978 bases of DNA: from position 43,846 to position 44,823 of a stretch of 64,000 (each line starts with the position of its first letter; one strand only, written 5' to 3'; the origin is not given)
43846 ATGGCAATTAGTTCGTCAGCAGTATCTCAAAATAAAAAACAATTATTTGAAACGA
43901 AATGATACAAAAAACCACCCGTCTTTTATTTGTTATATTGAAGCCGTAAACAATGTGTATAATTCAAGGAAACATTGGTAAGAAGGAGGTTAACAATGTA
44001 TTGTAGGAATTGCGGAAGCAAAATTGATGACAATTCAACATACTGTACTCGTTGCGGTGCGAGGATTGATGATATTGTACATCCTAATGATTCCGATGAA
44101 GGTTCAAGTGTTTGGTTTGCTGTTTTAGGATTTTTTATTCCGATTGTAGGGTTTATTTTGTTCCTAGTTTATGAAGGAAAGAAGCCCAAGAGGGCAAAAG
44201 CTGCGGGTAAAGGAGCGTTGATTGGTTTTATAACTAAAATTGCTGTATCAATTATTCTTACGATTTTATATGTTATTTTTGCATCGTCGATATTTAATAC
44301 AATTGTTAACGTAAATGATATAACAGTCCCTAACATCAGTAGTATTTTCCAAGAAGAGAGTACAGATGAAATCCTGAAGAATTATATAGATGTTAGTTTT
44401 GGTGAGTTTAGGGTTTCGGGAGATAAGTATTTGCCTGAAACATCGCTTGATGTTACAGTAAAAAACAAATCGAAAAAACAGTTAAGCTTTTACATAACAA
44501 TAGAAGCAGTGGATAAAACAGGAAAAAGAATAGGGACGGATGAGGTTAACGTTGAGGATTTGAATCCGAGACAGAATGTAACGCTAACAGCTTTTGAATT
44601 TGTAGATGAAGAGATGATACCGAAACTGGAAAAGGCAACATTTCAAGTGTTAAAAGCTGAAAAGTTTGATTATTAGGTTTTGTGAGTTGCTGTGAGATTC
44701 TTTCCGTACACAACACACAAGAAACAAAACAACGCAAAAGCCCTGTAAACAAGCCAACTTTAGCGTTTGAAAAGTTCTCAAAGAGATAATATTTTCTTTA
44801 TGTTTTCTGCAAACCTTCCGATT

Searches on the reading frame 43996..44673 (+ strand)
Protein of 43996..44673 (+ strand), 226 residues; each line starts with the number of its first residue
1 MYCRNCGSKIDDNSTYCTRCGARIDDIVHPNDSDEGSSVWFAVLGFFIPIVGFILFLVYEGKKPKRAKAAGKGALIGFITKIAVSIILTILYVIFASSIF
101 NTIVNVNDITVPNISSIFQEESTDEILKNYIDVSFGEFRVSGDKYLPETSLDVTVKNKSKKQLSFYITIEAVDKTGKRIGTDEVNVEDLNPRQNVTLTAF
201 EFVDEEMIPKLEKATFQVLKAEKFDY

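Call 6: search_protein_families(library=pfam, proteins=[window:43996-44673:+], max_evalue=10)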
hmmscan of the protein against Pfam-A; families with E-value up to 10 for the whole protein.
window:43996-44673:+ (226 aa): 20 families
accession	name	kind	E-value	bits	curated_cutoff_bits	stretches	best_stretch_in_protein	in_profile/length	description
PF13240.11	Zn_Ribbon_1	-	5.2e-08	32.9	25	1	2-23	1-22/23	zinc-ribbon domain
PF12773.13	DZR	-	0.00073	20.1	27.3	1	3-25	1-23/45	Double zinc ribbon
PF13687.11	DUF4153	-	0.00073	19.2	27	1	24-104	117-199/373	Domain of unknown function (DUF4153)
PF24463.1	DUF7577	-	0.00097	19.1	28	1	2-23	4-25/27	Domain of unknown function (DUF7577)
PF04306.18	DUF456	-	0.001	19.8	29.4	1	43-95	72-134/139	Protein of unknown function (DUF456)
PF13248.11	Zn_ribbon_3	-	0.0019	18.1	27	1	2-24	4-26/26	zinc-ribbon domain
PF08271.17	Zn_Ribbon_TF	-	0.0046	16.9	29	1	1-26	1-31/43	TFIIB zinc-binding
PF11781.13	Zn_ribbon_RRN7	-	0.0064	16.6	27.1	2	1-10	22-31/32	Zinc-finger of RNA-polymerase I-specific TFIIB, Rrn7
PF17032.10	Zn_ribbon_15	-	0.012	16.8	28.9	1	2-21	54-73/73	zinc-ribbon family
PF20712.2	CyanoTRADDas_TM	-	0.022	15.3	24.3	1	38-80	13-54/68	Cyanobacterial TRADD-N associated 2-Transmembrane domain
PF14803.11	Zn_ribbon_Nudix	-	0.032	14.6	25.6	0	16-32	2-18/34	Nudix N-terminal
PF24460.1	DUF7575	-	0.04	13.7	28.5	1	3-25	6-28/28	Domain of unknown function (DUF7575)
PF18368.7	Ig_GlcNase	-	0.052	14.1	26.3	1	144-179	31-62/105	Exo-beta-D-glucosaminidase Ig-fold domain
PF09685.15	DUF4870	-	0.091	13.2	25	1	37-115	11-88/107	Domain of unknown function (DUF4870)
PF14149.11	YhfH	-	0.18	12.1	27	0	3-12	16-25/37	YhfH-like protein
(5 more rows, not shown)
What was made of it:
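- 43996..44676 (+): Gene B: 226-aa protein with an N-terminal CxxC...CxxC zinc ribbon, two hydrophobic helices flanking a Lys-rich loop, and a C-terminal beta-sandwich. Pfam Zn_Ribbon_1 E=5e-8 (call 6).
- On Zinc-ribbon membrane proteins (Zn_Ribbon_1; FxLYD-type): Zn_Ribbon_1 scores 32.9 bits, above the cut-off of 25 (call 6).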

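Call 7: search_protein_families(library=padloc, proteins=[window:43996-44673:+], max_evalue=10)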
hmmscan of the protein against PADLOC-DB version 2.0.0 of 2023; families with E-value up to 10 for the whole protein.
window:43996-44673:+ (226 aa): 0 families

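Call 8: search_protein_families(library=ncbifam, proteins=[window:43996-44673:+], max_evalue=10)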
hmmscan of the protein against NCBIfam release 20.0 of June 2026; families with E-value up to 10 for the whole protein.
window:43996-44673:+ (226 aa): 4 families
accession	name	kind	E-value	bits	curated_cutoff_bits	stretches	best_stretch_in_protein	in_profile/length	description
NF038353.1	FxLYD_dom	domain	0.00076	19.3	23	1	154-199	9-55/71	FxLYD domain-containing protein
NF045510.1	4Cys_prefix_kin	domain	0.0074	16.5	24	2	12-22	14-24/26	4-Cys prefix domain-containing protein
NF001282.0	PRK00235.2-4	equivalog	0.078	12.3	342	1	39-110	155-228/286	adenosylcobinamide-GDP ribazoletransferase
NF033497.1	rubre_like_arch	subfamily_domain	0.2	11.4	32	1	3-24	3-26/34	rubrerythrin-like domain-containing protein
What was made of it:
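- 43996..44676 (+): Weak FxLYD domain match, below cut-off (call 8).
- On Zinc-ribbon membrane proteins (Zn_Ribbon_1; FxLYD-type): FxLYD_dom scores 19.3 bits, below the cut-off of 23 (call 8).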

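Call 28: find_homologous_proteins(query=window:43996-44673:+, max_evalue=0.001)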
Query window:43996-44673:+ (226 aa): 744 proteins with E <= 0.001 among 980 candidates; the best 120 are listed.
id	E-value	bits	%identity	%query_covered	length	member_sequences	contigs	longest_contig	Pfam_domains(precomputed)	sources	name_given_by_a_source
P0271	2.8e-136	470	94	100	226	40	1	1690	PF13240.12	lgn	-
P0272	3.4e-128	444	90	100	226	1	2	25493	PF13240.12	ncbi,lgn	-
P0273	2.2e-127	441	90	100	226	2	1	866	-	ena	-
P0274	6.6e-122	423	85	100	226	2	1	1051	PF13240.12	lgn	-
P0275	2.1e-101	356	99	76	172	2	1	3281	-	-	-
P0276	2.9e-83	297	59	100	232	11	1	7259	PF13240.12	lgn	-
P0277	2.1e-82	294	59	100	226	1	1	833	PF13240.12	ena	-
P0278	3.1e-82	294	58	100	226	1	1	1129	PF13240.12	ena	-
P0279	6.1e-82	293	58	100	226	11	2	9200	PF13240.12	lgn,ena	-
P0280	1.3e-81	292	58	100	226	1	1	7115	PF13240.12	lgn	-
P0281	1.5e-81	291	58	100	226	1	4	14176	PF13240.12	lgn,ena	-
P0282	1.6e-81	291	58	100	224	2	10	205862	PF13240.12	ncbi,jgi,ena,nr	ncbi:MAG: zinc-ribbon domain-containing protein [Ruminococcaceae bacterium]|nr:zinc-ribbon domain-co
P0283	2.6e-81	291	59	100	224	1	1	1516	PF13240.12,PF13248.12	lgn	-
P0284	3.7e-81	290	58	100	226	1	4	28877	PF13240.12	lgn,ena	-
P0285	4.7e-81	290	59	100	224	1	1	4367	PF13240.12,PF13248.12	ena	-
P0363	2.4e-78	281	55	100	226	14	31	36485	PF13240.12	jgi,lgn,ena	jgi:uncharacterized membrane protein (DUF485 family)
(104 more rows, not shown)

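Call 40: find_encoding_contigs(protein=P0282, flank=4000, max_places=6)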
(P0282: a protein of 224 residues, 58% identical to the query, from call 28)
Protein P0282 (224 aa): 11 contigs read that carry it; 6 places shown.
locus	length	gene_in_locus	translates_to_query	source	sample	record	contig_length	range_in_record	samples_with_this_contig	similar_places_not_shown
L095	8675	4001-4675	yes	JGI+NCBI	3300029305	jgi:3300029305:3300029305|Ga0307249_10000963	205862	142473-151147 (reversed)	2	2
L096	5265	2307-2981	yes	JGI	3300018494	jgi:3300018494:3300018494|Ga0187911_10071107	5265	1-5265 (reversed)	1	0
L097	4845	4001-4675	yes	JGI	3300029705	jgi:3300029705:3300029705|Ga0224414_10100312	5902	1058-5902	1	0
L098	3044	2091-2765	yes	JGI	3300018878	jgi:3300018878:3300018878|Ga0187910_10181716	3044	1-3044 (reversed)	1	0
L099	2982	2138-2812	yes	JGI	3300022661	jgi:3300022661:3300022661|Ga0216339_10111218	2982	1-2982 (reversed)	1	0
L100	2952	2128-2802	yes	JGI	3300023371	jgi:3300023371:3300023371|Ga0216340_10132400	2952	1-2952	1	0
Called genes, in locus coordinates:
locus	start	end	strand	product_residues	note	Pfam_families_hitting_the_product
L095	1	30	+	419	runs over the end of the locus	PF00579:tRNA-synt_1b, PF22421:SYY_C-terminal, PF01479:S4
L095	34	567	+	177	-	-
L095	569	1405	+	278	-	PF06541:ABC_trans_CmpB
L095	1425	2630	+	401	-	PF00465:Fe-ADH, PF13685:Fe-ADH_2, PF25137:ADH_Fe_C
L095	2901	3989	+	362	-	-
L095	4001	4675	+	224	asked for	PF13240:Zn_Ribbon_1 (weak)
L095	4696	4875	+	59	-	-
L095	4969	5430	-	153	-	PF06738:ThrE (weak), PF12821:ThrE_2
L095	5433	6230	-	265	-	PF06738:ThrE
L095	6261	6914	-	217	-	PF01502:PRA-CH, PF01503:PRA-PH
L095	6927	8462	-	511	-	PF17389:Bac_rhamnosid6H (weak), PF22422:MGH1-like_GH, PF01204:Trehalase, PF03200:Glyco_hydro_63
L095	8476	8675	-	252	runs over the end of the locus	PF00977:His_biosynth, PF01207:Dus (faint), PF03060:NMO (faint)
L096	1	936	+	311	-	?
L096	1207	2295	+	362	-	-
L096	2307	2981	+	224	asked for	PF13240:Zn_Ribbon_1 (weak)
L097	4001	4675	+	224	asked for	PF13240:Zn_Ribbon_1 (weak)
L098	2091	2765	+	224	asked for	PF13240:Zn_Ribbon_1 (weak)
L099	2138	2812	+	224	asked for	PF13240:Zn_Ribbon_1 (weak)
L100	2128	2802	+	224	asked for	PF13240:Zn_Ribbon_1 (weak)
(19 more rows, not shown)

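Call 41: find_encoding_contigs(protein=P0363, flank=4000, max_places=6)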
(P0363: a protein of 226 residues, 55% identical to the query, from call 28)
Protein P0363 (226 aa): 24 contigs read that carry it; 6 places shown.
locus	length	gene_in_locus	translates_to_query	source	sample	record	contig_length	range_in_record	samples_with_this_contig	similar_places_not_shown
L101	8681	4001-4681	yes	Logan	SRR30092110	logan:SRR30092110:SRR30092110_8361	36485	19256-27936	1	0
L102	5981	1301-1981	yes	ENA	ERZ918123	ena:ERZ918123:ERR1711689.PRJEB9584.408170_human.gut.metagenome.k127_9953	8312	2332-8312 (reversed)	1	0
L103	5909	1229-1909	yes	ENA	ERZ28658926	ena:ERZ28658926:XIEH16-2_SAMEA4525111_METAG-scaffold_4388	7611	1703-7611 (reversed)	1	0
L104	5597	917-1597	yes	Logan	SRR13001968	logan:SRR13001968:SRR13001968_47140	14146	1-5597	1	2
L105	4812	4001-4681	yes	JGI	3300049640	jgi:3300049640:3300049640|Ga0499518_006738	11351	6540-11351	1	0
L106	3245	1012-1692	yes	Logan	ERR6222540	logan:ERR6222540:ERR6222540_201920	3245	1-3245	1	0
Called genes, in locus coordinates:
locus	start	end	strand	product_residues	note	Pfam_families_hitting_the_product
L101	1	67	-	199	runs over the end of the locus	PF01351:RNase_HII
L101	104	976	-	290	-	PF02421:FeoB_N (faint), PF01926:MMR_HSR1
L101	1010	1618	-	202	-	PF10502:Peptidase_S26, PF00717:Peptidase_S24 (weak)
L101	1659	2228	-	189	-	PF10502:Peptidase_S26, PF00717:Peptidase_S24 (weak)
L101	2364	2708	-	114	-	PF01245:Ribosomal_L19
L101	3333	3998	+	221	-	-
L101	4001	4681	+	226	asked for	PF13240:Zn_Ribbon_1 (weak)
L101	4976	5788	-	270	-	PF00149:Metallophos, PF12850:Metallophos_2 (weak)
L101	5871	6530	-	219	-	PF14681:UPRTase, PF00156:Pribosyltran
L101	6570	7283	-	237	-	PF00814:TsaD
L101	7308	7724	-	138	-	PF02367:TsaE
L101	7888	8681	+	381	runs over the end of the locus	PF01098:FTSW_RODA_SPOVE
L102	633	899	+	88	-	-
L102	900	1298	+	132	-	-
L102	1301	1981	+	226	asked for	PF13240:Zn_Ribbon_1 (weak)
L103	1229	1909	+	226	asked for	PF13240:Zn_Ribbon_1 (weak)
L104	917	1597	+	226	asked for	PF13240:Zn_Ribbon_1 (weak)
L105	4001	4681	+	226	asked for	PF13240:Zn_Ribbon_1 (weak)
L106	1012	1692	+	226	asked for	PF13240:Zn_Ribbon_1 (weak)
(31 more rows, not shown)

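Call 46: find_related_loci(query=A3, collection=metagenome_contigs, flank=4000)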
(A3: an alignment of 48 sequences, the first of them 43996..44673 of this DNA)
Query A3 (226 aa) in metagenome_contigs; peptide patterns used: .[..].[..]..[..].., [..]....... (x = any residue, [..] = any of these).
433 stretches matched a pattern; 48 encode a relative of the query (tblastn E <= 1e-3); 48 distinct loci.
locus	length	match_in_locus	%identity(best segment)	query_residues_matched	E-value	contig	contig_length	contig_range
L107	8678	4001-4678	100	1-226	5e-151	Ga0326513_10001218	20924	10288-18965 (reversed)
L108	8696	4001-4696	59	1-226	1e-89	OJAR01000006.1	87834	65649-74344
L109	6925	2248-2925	59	1-226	4e-89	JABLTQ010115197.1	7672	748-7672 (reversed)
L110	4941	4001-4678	58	1-226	6e-88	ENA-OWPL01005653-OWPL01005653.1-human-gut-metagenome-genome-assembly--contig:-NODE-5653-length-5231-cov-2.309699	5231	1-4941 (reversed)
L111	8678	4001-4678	58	1-226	7e-88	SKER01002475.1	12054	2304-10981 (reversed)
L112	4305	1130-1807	59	1-226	1e-87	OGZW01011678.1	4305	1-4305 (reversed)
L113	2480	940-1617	57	1-226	4e-90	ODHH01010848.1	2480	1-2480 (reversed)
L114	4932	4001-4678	58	1-226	1e-87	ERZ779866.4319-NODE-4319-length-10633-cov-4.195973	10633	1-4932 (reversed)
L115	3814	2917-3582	58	1-226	1e-87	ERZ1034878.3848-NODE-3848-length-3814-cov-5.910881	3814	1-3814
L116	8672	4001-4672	58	1-226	1e-86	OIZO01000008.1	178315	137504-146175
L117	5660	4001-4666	57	1-226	2e-86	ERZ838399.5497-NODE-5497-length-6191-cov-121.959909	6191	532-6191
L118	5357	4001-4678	57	1-226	1e-86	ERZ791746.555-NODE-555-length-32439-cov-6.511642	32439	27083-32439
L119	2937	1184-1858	57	1-225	4e-88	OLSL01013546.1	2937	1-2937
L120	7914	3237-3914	57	1-226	2e-86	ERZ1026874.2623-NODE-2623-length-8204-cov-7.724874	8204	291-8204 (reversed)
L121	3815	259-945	56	1-226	2e-85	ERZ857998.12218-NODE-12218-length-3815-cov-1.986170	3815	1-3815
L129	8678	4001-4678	55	1-226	5e-83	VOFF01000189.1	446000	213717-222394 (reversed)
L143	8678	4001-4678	57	1-226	5e-87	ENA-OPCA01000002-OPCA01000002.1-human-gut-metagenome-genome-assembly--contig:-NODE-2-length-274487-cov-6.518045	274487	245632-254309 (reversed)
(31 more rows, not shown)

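Call 49: search_protein_families(library=pfam, proteins=[L129:3319-3975:+, L143:3331-3975:+, L095:2901-3986:+, L143:2216-3319:+], max_evalue=1)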
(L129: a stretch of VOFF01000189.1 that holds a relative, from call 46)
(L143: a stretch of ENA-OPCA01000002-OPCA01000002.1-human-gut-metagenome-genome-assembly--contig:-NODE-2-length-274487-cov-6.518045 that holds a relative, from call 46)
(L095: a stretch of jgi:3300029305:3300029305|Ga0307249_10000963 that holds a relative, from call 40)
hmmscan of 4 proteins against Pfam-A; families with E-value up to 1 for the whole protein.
L129:3319-3975:+ (219 aa): 1 family
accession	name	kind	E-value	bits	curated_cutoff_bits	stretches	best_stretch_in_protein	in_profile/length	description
PF09393.16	DUF2001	-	0.094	13.2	27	1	35-82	58-104/139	Phage tail tube protein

L143:3331-3975:+ (215 aa): 0 families

L095:2901-3986:+ (362 aa): 3 families
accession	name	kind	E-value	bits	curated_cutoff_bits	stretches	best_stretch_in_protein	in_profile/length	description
PF11929.14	DUF3447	-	0.14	12.6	26.9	1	132-165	30-63/76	Domain of unknown function (DUF3447)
PF13857.12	Ank_5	-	0.16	12.8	27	1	119-158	2-39/56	Ankyrin repeats (many copies)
PF22025.1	ThiI_fer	-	0.47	11.4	25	0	29-59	7-37/72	ThiI ferredoxin-like domain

L143:2216-3319:+ (368 aa): 2 families
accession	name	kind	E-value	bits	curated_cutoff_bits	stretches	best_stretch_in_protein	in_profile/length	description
PF11929.14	DUF3447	-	0.087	13.2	26.9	1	132-165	30-63/76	Domain of unknown function (DUF3447)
PF22025.1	ThiI_fer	-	0.71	10.8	25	0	29-61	7-39/72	ThiI ferredoxin-like domain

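Call 50: search_protein_families(library=phrogs, proteins=[window:43996-44673:+, L129:3319-3975:+, L095:2901-3986:+], max_evalue=0.1)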
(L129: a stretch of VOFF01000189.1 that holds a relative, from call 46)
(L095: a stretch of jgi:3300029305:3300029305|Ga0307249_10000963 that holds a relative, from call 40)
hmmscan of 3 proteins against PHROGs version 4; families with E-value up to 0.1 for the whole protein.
window:43996-44673:+ (226 aa): 12 families
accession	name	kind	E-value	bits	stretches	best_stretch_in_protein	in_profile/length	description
phrog_2546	-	unknown function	2.2e-06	29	1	1-33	1-33/180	-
phrog_9700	-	unknown function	0.00091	19.2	1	2-120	8-118/483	-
phrog_14275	-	unknown function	0.0011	19.7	1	82-195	37-153/178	-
phrog_10292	-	unknown function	0.0015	19.5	1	1-87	4-79/136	-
phrog_17707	-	unknown function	0.0061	18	1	36-67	28-57/93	-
phrog_10714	-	unknown function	0.014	16.6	1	3-26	76-101/109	-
phrog_16989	-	moron, auxiliary metabolic gene and host takeover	0.015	16.3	1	2-32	8-37/122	membrane protein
phrog_6586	-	unknown function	0.025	15.4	0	1-95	4-68/129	-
phrog_4237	-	lysis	0.032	15.1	1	36-70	35-69/93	holin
phrog_24682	-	unknown function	0.05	14.7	1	54-121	34-100/194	-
phrog_38187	-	unknown function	0.073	14.2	1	3-70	6-65/144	-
phrog_4852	-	unknown function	0.089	13.5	0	2-26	15-41/194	-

L129:3319-3975:+ (219 aa): 0 families

L095:2901-3986:+ (362 aa): 2 families
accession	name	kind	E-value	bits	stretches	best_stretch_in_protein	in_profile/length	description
phrog_4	-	transcription regulation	0.00015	21.9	1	25-104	143-216/400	transcriptional repressor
phrog_8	-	transcription regulation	0.0007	20.1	1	27-217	95-248/346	transcriptional regulator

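Call 51: predict_structure(alignment_id=A3)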
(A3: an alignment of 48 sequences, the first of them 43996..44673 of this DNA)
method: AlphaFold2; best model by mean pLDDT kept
length: 226 residues; sequences in the alignment: 48
mean_pLDDT: 78.3   pTM: 0.48
mean pLDDT of the five models: 78.3, 77.2, 75.6, 74.2, 73.3
residues with pLDDT >= 90: 93; 70-90: 70; 50-70: 32; < 50: 31
segments of 3 or more residues with pLDDT < 50: 28-36, 62-72, 107-116
pLDDT, mean of each block of 10 residues (from residue 1): 75 76 62 50 74 72 47 63 84 79 51 49 93 96 82 96 96 95 96 96 91 96 87
secondary structure, 60 per line:
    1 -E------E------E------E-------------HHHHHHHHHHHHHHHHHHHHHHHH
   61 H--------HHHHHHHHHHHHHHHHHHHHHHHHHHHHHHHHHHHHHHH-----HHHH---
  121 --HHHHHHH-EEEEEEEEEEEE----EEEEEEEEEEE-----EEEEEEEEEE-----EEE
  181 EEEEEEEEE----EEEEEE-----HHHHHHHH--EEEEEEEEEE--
elements in order: H37-61 H70-108 H114-117 H123-129 E131-142 E147-157 E163-172 E178-189 E194-199 H205-212 E215-224
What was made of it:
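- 43996..44676 (+): AlphaFold pLDDT 78, with beta-sandwich 131-224 above 90 (call 51).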

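Call 54: fold_search(model_id=the predicted structure, library=pdb)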
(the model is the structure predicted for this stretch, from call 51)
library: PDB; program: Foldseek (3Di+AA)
matches with E <= 10: 1561; with E <= 0.001: 1
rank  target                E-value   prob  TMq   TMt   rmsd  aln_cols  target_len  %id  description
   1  7kzp_P                8.0e-04  0.99  0.25  0.09  16.1       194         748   12  Structure of the human Fanconi anaemia Core complex (released 2021-03-10)
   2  1xvs_A                1.4e-03  1.00  0.25  0.40  13.4       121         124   12  Crystal structure of apaG Protein from Vibrio cholerae (released 2004-12-14)
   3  8b7d                  2.1e-03  1.00  0.23  0.33   7.7       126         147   13  Luminal domain of TMEM106B (released 2023-07-19)
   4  8cmt_A                2.2e-03  1.00  0.27  0.10   6.8       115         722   16  Structure of the plasma coagulation Factor XIII A2B2 heterotetrameric complex. (released 2024-09-11)
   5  5xxl_B                2.3e-03  0.90  0.18  0.07  10.1       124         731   16  Crystal structure of GH3 beta-glucosidase from Bacteroides thetaiotaomicron (released 2017-12-13)
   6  1tza_A                3.0e-03  0.99  0.24  0.36  13.6       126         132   16  X-ray structure of Northeast Structural Genomics Consortium target SoR45 (released 2004-07-27)
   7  5xxo_B                3.0e-03  0.97  0.21  0.08   9.6       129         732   17  Crystal structure of mutant (D286N) GH3 beta-glucosidase from Bacteroides thetaiotaomicron in complex with sophorotrio (released 2017-12-13)
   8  4i3g_A                3.2e-03  1.00  0.25  0.09   9.7       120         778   11  Crystal Structure of DesR, a beta-glucosidase from Streptomyces venezuelae in complex with D-glucose. (released 2013-02-20)
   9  5xxm_B                3.6e-03  0.99  0.24  0.09   8.9       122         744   20  Crystal structure of GH3 beta-glucosidase from Bacteroides thetaiotaomicron in complex with gluconolactone (released 2017-12-13)
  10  3o0l_A                3.8e-03  1.00  0.24  0.45   5.8        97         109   16  Crystal structure of a Pfam DUF1425 family member (Shew_1734) from Shewanella sp. pv-4 at 1.81 a resolution (released 2010-08-04)
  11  2f1e_MODEL_1_A        3.8e-03  0.99  0.23  0.38  13.2       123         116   11  Solution structure of ApaG protein (released 2006-10-24)
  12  5ek5_A                4.2e-03  1.00  0.32  0.57   3.0       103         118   16  STRUCTURAL CHARACTERIZATION OF IRMA FROM ESCHERICHIA COLI (released 2016-03-09)
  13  5ek5_B                4.5e-03  1.00  0.32  0.55   3.0        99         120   16  STRUCTURAL CHARACTERIZATION OF IRMA FROM ESCHERICHIA COLI (released 2016-03-09)
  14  3o0l_B                5.0e-03  1.00  0.23  0.41   5.7       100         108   12  Crystal structure of a Pfam DUF1425 family member (Shew_1734) from Shewanella sp. pv-4 at 1.81 a resolution (released 2010-08-04)
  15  1tza_B                5.0e-03  0.99  0.24  0.38  12.0       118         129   15  X-ray structure of Northeast Structural Genomics Consortium target SoR45 (released 2004-07-27)
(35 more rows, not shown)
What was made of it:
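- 43996..44676 (+): Generic Ig-like fold matches (call 54).
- On CD-NTase / SMODS (CBASS cyclase): Its fold matches are generic Ig-like sandwiches (call 54).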

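Call 86: find_homologous_proteins(query=L129:3319-3975:+, max_evalue=0.001)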
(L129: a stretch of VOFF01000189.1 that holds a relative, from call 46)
Query L129:3319-3975:+ (219 aa): 1713 proteins with E <= 0.001 among 1738 candidates; the best 120 are listed.
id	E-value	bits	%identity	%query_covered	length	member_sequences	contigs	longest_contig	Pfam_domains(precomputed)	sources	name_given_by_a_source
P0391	5.8e-133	460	91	100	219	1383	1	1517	-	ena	-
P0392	1.8e-130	452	89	100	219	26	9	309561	-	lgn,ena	-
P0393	1.3e-129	449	89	100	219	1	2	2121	-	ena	-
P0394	4.7e-129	447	89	100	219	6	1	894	-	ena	-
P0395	2.4e-127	441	89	100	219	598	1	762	-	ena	-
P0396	1.8e-124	432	86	99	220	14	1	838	-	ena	-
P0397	3.3e-124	431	86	100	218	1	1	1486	-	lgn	-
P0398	4.6e-124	431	84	100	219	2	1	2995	-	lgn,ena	-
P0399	5.5e-124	430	84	100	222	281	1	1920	-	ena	-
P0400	6.3e-124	430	84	100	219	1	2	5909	-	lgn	-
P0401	7.8e-124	430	85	100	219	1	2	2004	-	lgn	-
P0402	8.4e-124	430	85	99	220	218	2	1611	-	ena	-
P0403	1.3e-123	429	84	100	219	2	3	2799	-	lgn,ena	-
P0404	1.7e-123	429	85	99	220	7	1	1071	-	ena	-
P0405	3.1e-123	428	84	100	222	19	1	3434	-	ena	-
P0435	6.7e-117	407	82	99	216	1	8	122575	-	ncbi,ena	-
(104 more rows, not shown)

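Call 87: find_encoding_contigs(protein=P0392, flank=5000, max_places=4)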
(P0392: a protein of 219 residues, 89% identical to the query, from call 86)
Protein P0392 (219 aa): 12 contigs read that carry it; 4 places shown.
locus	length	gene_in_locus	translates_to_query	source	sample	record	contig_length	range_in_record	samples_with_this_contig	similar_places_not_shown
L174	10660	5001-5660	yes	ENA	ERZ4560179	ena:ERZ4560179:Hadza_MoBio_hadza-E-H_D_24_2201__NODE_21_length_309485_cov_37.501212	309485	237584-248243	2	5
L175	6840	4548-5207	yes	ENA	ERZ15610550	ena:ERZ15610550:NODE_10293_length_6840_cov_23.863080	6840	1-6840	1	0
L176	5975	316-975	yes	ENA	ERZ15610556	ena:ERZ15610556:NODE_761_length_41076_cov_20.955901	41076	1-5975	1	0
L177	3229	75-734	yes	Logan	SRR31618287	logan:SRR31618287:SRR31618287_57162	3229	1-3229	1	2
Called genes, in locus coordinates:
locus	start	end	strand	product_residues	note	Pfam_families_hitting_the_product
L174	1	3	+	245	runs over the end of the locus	PF00892:EamA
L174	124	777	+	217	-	PF17836:PglD_N, PF25087:GMPPB_C (weak), PF14602:Hexapep_2 (faint), PF00132:Hexapep (weak)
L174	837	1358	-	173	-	-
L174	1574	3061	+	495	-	PF02446:Glyco_hydro_77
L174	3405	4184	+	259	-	PF18013:Phage_lysozyme2, PF00404:Dockerin_1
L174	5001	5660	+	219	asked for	-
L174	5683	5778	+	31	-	-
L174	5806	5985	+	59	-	-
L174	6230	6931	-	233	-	PF13350:Y_phosphatase3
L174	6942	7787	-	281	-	PF02673:BacA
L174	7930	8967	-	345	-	PF00044:Gp_dh_N, PF02800:Gp_dh_C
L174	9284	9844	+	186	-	PF00132:Hexapep, PF14602:Hexapep_2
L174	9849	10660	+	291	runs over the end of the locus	PF00849:PseudoU_synth_2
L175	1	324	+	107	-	?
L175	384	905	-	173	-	-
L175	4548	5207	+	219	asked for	-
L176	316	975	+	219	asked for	-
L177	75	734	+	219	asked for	-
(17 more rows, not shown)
